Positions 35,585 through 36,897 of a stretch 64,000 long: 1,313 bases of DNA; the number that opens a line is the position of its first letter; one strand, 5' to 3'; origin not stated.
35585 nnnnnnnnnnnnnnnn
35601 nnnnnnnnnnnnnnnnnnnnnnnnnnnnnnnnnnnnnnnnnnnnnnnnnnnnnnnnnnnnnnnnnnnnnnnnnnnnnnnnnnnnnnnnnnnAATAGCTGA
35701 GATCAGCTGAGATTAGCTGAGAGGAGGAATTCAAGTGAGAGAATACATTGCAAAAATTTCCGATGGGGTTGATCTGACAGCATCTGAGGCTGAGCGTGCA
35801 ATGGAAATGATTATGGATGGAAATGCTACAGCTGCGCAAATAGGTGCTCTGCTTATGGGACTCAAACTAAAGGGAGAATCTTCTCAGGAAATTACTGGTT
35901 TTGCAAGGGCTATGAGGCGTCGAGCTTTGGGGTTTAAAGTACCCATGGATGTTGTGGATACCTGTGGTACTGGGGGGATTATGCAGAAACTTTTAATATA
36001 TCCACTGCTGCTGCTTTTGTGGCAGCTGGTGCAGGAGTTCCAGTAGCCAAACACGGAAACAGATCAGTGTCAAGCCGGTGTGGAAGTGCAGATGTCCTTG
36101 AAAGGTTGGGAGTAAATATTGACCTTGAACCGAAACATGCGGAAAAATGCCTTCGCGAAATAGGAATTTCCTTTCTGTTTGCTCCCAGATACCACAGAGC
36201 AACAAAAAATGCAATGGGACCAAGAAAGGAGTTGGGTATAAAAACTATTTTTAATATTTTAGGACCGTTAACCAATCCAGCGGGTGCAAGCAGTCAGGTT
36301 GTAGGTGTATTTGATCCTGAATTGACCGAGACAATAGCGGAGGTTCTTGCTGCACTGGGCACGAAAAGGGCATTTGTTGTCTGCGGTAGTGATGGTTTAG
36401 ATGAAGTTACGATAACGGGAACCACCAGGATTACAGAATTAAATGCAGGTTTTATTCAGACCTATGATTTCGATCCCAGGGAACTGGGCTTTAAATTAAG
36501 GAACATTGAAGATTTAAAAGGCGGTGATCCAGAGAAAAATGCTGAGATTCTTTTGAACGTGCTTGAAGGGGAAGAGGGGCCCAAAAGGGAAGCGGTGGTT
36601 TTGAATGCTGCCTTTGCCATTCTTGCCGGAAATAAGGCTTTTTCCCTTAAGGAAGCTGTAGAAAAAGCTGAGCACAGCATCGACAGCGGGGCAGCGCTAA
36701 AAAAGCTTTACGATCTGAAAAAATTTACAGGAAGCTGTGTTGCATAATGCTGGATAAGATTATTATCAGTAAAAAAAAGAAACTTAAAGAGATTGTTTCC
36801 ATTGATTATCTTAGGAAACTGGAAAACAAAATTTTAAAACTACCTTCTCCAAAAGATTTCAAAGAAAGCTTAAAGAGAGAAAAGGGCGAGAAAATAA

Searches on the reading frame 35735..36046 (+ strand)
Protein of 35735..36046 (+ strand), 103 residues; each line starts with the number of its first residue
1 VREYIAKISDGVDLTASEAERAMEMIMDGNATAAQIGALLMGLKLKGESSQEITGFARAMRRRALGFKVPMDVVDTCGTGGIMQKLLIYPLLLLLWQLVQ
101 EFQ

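Call 88: search_protein_families(library=pfam, proteins=[window:35735-36046:+], max_evalue=0.001)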
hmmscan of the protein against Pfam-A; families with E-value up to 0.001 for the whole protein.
window:35735-36046:+ (103 aa): 1 family
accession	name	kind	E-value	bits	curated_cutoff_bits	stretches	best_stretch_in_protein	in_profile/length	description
PF02885.22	Glycos_trans_3N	-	3.7e-24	84.7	26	1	2-64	1-63/63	Glycosyl transferase family, helical bundle domain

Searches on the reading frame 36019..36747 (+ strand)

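Call 88: search_protein_families(library=pfam, proteins=[window:36019-36747:+], max_evalue=0.001)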
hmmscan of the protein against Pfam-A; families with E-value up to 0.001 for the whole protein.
window:36019-36747:+ (242 aa): 1 family
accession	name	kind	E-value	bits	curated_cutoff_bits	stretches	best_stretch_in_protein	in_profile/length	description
PF00591.27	Glycos_transf_3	-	1.8e-80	270.7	27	1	1-227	27-253/253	Glycosyl transferase family, a/b domain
